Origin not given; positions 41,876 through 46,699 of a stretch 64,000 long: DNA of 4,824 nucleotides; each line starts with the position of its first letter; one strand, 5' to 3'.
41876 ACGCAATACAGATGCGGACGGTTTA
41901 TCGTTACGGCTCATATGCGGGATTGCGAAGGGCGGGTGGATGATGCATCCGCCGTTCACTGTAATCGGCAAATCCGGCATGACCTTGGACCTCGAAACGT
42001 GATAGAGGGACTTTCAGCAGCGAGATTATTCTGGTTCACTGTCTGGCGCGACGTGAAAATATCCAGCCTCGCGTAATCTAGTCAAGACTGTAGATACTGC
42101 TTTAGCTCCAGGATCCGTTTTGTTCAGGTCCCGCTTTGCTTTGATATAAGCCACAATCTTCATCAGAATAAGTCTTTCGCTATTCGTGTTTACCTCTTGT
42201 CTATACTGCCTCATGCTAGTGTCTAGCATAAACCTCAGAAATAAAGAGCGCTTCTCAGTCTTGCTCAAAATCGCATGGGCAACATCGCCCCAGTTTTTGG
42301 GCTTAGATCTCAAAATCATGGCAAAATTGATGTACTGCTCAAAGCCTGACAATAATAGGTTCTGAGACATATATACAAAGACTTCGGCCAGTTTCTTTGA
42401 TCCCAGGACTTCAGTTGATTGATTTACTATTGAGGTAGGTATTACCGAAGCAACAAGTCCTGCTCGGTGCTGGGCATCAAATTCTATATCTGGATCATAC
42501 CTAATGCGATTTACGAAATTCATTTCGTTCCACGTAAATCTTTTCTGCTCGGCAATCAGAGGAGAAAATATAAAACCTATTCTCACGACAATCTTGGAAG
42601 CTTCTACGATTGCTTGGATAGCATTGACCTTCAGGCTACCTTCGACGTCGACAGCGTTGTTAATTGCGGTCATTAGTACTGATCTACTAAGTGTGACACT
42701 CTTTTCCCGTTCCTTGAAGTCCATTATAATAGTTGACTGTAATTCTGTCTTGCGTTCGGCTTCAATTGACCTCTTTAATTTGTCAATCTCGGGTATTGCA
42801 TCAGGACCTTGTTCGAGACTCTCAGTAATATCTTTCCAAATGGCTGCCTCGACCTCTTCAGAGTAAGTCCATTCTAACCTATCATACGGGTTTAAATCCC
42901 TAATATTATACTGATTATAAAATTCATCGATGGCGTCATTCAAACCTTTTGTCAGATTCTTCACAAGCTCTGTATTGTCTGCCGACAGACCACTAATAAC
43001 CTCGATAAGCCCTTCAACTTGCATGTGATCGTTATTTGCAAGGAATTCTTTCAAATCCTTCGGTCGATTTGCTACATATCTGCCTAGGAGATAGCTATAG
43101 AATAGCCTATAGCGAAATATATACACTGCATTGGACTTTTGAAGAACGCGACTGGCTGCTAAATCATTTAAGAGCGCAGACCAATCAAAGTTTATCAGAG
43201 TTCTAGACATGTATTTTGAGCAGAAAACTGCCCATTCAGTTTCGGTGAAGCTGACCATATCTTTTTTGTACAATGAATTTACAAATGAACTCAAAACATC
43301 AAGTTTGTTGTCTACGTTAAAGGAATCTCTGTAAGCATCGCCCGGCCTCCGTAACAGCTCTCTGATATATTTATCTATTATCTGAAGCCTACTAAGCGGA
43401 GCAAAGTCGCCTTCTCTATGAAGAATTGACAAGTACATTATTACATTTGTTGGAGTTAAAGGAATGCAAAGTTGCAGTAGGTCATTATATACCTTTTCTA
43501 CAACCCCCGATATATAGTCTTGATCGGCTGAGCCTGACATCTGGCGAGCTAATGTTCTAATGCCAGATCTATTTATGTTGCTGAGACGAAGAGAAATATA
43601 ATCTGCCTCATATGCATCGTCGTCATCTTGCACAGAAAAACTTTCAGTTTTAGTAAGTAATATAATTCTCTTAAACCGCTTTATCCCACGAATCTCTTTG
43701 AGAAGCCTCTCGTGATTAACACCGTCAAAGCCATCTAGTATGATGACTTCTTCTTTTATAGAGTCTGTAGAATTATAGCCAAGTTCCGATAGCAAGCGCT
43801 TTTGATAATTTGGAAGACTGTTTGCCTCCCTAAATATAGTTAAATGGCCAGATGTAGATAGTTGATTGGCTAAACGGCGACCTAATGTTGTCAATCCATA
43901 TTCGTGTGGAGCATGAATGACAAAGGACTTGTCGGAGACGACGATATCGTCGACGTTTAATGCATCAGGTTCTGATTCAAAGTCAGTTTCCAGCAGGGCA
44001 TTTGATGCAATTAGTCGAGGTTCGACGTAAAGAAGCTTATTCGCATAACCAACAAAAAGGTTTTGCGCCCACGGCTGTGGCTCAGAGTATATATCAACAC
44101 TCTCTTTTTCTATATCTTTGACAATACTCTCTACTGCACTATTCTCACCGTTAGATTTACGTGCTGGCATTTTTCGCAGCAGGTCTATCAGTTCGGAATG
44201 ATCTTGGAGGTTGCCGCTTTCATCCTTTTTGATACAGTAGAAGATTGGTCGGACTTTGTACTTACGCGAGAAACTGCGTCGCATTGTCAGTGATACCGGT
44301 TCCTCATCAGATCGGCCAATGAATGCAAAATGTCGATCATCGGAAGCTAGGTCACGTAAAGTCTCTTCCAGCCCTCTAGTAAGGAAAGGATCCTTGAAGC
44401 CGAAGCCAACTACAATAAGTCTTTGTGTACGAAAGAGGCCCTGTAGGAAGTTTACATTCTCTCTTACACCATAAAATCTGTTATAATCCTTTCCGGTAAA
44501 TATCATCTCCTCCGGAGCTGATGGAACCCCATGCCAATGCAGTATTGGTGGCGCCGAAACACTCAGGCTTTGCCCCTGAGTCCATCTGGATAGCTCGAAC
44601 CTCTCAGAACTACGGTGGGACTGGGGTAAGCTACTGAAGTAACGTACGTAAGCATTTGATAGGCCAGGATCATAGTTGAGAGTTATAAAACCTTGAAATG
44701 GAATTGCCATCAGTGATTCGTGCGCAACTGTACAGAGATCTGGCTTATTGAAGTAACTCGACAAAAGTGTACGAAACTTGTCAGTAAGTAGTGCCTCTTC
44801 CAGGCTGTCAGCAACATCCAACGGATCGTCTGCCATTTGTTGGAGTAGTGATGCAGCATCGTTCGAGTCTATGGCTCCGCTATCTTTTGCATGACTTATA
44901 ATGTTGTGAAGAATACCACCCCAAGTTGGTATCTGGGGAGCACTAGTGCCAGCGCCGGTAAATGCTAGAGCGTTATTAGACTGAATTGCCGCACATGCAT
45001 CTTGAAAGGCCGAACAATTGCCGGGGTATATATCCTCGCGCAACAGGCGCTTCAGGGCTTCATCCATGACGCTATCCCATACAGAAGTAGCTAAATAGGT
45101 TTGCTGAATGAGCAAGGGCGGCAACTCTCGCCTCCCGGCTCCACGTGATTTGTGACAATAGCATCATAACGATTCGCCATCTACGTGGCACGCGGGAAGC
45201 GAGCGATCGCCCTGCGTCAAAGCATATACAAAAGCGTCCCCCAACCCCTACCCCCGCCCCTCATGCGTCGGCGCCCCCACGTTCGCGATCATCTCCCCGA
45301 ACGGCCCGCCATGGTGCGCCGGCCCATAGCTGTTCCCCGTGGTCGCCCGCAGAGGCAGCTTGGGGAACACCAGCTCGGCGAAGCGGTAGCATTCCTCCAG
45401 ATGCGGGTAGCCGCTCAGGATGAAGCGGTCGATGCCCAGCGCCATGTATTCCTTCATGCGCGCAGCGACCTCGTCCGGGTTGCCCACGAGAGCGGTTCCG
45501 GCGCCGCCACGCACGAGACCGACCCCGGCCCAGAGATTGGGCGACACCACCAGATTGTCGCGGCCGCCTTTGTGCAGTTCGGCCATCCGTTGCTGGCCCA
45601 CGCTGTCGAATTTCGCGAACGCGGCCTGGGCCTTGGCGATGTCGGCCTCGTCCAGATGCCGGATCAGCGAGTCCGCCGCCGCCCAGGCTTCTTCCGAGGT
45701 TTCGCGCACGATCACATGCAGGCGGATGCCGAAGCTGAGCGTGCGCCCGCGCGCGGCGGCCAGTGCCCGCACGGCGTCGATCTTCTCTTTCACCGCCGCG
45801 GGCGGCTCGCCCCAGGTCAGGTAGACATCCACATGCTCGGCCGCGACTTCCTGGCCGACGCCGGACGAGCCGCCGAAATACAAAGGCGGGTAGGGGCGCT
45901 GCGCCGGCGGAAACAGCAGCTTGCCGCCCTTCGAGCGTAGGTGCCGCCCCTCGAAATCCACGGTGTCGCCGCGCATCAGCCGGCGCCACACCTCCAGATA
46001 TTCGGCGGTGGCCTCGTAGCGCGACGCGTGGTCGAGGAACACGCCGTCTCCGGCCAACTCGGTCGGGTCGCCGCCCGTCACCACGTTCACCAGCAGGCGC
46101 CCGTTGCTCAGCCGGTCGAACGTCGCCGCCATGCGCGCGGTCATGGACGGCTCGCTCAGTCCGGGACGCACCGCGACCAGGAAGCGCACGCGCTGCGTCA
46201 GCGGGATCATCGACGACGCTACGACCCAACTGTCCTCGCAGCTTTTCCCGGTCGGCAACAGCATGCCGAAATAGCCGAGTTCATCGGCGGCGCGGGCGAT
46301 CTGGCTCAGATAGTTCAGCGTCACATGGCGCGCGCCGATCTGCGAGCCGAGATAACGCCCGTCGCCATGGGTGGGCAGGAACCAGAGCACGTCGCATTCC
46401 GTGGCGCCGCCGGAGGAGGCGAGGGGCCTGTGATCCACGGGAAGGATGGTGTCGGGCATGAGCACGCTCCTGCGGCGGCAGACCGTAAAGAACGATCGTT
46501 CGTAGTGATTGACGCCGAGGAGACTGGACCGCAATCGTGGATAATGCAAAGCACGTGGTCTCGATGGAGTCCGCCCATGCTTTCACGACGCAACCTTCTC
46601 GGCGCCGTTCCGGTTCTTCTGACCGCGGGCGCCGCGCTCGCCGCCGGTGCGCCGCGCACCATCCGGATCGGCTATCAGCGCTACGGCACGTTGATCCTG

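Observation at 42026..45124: Single-gene SIR2-domain protein (1032 aa): candidate NAD-depleting anti-phage defence system of unrecognised C-terminal architecture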

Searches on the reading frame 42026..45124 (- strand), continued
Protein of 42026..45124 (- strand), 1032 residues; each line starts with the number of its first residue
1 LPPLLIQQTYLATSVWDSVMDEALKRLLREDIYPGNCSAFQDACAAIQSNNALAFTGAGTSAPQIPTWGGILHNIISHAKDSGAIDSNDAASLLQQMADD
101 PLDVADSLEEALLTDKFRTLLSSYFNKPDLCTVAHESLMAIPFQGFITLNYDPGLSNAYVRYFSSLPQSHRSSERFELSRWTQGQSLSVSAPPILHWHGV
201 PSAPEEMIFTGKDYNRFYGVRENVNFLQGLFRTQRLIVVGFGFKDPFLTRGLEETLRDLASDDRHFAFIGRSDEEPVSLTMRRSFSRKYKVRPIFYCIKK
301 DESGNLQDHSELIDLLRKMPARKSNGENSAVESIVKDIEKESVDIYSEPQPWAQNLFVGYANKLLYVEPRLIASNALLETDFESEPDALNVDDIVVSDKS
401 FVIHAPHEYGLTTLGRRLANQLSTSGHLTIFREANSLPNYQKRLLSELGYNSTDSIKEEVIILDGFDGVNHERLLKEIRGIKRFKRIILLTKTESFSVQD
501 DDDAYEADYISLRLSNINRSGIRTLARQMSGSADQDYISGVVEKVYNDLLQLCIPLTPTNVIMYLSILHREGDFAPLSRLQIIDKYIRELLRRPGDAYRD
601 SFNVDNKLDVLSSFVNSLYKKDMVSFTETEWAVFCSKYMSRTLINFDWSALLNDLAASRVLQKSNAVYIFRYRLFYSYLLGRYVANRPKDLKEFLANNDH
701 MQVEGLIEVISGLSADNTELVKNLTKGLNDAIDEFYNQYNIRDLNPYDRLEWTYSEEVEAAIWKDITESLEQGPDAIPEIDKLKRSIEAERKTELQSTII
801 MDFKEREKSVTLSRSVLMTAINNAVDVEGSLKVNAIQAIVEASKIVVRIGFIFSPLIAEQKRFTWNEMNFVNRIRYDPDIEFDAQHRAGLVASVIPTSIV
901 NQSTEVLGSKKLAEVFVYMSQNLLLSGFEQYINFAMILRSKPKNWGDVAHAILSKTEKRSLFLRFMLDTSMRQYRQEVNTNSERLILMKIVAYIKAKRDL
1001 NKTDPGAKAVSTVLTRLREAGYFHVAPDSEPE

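Call 73: search_protein_families(library=pfam, proteins=[L001:7534-9393:+, L001:13156-13737:-, L003:7722-8915:+, L003:5140-6753:+, L006:14714-15484:-, L008:16084-16737:-, L009:15161-16600:-, L010:5850-6902:+, L013:7086-9014:+, L004:8826-9866:+], max_evalue=0.001)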
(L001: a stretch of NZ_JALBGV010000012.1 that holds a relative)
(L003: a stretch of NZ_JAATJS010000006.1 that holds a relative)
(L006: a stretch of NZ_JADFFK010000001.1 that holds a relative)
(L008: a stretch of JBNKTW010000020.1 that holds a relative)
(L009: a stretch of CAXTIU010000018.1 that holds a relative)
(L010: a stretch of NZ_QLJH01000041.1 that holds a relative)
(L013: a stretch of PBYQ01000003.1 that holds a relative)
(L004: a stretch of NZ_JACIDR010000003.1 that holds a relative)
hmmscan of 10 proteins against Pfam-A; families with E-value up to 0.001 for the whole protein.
L001:7534-9393:+ (619 aa): 0 families

L001:13156-13737:- (193 aa): 0 families

L003:7722-8915:+ (397 aa): 0 families

L003:5140-6753:+ (537 aa): 3 families
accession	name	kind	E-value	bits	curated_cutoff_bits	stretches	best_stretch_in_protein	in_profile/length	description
PF20172.3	DUF6538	-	5.3e-13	48.9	27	1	25-96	5-59/60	Domain of unknown function (DUF6538)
PF02899.23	Phage_int_SAM_1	-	0.00027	21.6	22.3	1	255-321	14-81/83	Phage integrase, N-terminal SAM-like domain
PF00589.27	Phage_integrase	-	0.00036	20.8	27.1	0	373-511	20-157/172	Phage integrase family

L006:14714-15484:- (256 aa): 0 families

L008:16084-16737:- (217 aa): 3 families
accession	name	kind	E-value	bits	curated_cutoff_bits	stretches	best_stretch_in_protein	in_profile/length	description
PF00717.28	Peptidase_S24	-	2.6e-08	34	23.3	1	123-211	37-116/116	Peptidase S24-like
PF13560.12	HTH_31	-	1.8e-05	25.4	27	1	6-60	3-58/64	Helix-turn-helix domain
PF12844.13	HTH_19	-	0.00023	21.4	30.2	1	6-68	1-63/64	Helix-turn-helix domain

L009:15161-16600:- (479 aa): 1 family
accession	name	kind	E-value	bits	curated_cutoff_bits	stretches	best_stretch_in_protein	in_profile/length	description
PF00078.32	RVT_1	-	3.9e-13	50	29.6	1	275-382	117-205/205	Reverse transcriptase (RNA-dependent DNA polymerase)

L010:5850-6902:+ (350 aa): 0 families

L013:7086-9014:+ (642 aa): 8 families
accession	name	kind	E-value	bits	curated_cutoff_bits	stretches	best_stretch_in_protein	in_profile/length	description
PF00009.33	GTP_EFTU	-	1.2e-54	185.2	26.5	1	37-221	2-187/188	Elongation factor Tu GTP binding domain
PF06421.17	LepA_C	-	1.8e-49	166.8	29.7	1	532-637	1-106/107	GTP-binding protein LepA C-terminus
PF00679.30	EFG_C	-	2e-19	69.8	27.9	1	444-528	2-86/89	Elongation factor G C-terminus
PF03144.31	GTP_EFTU_D2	-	8.3e-09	36.2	30.3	1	245-315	1-73/73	Elongation factor Tu domain 2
PF14492.12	EFG_III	-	1e-07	32.3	27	1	331-405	2-73/75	Elongation Factor G, domain III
PF00071.28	Ras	-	2.1e-05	24.6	21.6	1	87-220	31-160/162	Ras family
PF01926.29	MMR_HSR1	-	0.00011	22.7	21.9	1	49-166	10-113/113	50S ribosome-binding GTPase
PF22042.2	EF-G_D2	-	0.00079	19.9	27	0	234-316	5-83/84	Elongation factor G domain 2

L004:8826-9866:+ (346 aa): 0 families

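Call 80: search_solved_structures(query=A1, max_evalue=1)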
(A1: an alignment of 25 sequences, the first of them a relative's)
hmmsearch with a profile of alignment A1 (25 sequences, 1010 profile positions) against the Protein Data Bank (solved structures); distinct sequences matched with E-value up to 1: 11.
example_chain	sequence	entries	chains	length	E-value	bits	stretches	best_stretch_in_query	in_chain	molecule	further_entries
7uxt_B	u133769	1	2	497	7.6e-18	66.7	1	17-247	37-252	USG protein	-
6lhx_A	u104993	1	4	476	3.5e-16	61.2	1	18-309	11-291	ThsA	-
9r3e_B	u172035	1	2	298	1.1e-15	59.5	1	25-261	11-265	Protein FAM118B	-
9r0p_B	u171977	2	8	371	1.9e-15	58.7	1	25-262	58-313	Protein FAM118B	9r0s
8bto_A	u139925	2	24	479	6.4e-15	57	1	18-309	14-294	NAD(+) hydrolase ThsA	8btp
8wc0_A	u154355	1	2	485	1.5e-14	55.8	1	16-247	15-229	NAD(+) hydrolase ThsA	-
8zsf_D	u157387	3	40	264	1.8e-10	42.2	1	19-224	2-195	Sir2 family NAD-dependent protein deacetylase | KomC, SIR2 domain protein, NADase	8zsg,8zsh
9xvc_H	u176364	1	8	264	1e-08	36.4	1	19-224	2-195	KomC(H146N), a SIR2-domain NADase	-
8zsi_E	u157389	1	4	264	1.5e-08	35.9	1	19-224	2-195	Sir2 family NAD-dependent protein deacetylase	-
9v0g_E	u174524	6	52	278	3.9e-07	31.2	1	21-226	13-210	NAD-dependent protein deacetylase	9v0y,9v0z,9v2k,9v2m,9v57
9v12_i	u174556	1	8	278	0.0006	20.7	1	21-226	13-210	NAD-dependent protein deacetylase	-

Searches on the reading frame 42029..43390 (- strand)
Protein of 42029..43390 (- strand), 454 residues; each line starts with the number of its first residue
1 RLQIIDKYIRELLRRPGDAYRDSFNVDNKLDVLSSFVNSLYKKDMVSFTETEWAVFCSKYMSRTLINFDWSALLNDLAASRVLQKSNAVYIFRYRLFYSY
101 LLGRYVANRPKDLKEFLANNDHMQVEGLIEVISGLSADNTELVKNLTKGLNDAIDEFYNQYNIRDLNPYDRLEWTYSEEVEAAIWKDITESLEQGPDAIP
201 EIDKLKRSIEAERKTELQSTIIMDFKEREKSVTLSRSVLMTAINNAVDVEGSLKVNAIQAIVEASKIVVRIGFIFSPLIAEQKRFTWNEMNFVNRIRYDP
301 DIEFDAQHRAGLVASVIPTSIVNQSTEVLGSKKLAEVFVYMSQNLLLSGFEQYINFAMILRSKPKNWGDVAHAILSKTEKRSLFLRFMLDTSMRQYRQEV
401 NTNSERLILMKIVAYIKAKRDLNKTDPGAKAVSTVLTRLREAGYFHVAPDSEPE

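Call 74: predict_structure(alignment_id=A3)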
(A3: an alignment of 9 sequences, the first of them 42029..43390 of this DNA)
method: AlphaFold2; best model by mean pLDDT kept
length: 454 residues; sequences in the alignment: 9
mean_pLDDT: 83.2   pTM: 0.83
mean pLDDT of the five models: 83.2, 82.2, 82.2, 81.0, 80.3
residues with pLDDT >= 90: 195; 70-90: 182; 50-70: 65; < 50: 12
segments of 3 or more residues with pLDDT < 50: 195-197, 287-289, 449-454
pLDDT, mean of each block of 10 residues (from residue 1): 88 67 77 94 93 92 76 89 92 92 92 85 82 89 93 91 76 63 57 54 70 65 80 90 88 95 92 80 57 67 75 83 91 93 91 96 94 93 91 87 90 95 90 94 73 37
secondary structure, 60 per line:
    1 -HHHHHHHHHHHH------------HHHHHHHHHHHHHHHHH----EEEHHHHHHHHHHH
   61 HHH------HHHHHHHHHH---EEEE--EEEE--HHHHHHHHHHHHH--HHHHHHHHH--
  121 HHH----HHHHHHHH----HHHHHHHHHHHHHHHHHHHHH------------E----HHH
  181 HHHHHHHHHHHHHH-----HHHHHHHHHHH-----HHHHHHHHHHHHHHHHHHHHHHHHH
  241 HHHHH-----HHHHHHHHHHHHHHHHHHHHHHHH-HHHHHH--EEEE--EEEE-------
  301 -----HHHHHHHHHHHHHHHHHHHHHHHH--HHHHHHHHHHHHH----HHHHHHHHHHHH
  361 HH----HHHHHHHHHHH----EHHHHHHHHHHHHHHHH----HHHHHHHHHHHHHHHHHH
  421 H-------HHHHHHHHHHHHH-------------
elements in order: H2-13 H26-42 E47-49 H50-63 H70-79 E83-86 E89-92 H95-107 H110-118 H128-135 H140-160 H178-194 H200-210 H216-245 H251-274 H276-281 E284-287 E290-293 H306-329 H332-344 H349-362 H367-377 H383-398 H403-421 H429-441

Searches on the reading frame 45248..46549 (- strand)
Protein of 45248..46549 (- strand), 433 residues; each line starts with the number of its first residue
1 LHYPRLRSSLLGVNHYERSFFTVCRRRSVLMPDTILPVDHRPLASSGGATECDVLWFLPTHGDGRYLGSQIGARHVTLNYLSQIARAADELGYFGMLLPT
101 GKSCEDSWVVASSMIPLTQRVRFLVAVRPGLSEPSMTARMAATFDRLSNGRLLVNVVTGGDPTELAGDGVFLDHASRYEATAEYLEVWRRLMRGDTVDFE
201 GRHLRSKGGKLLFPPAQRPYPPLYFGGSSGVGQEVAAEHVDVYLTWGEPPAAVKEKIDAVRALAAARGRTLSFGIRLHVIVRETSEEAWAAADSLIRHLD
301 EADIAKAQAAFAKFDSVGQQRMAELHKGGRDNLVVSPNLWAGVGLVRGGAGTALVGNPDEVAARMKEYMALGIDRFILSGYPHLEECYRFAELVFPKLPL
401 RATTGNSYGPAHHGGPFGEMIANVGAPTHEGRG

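Call 29: search_protein_families(library=pfam, proteins=[window:45248-46549:-], max_evalue=0.001)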
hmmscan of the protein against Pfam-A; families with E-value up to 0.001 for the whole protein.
window:45248-46549:- (433 aa): 1 family
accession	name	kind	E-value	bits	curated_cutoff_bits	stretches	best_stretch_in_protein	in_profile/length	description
PF00296.26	Bac_luciferase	-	5.4e-79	266.2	27.9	1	54-374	3-313/314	Luciferase-like monooxygenase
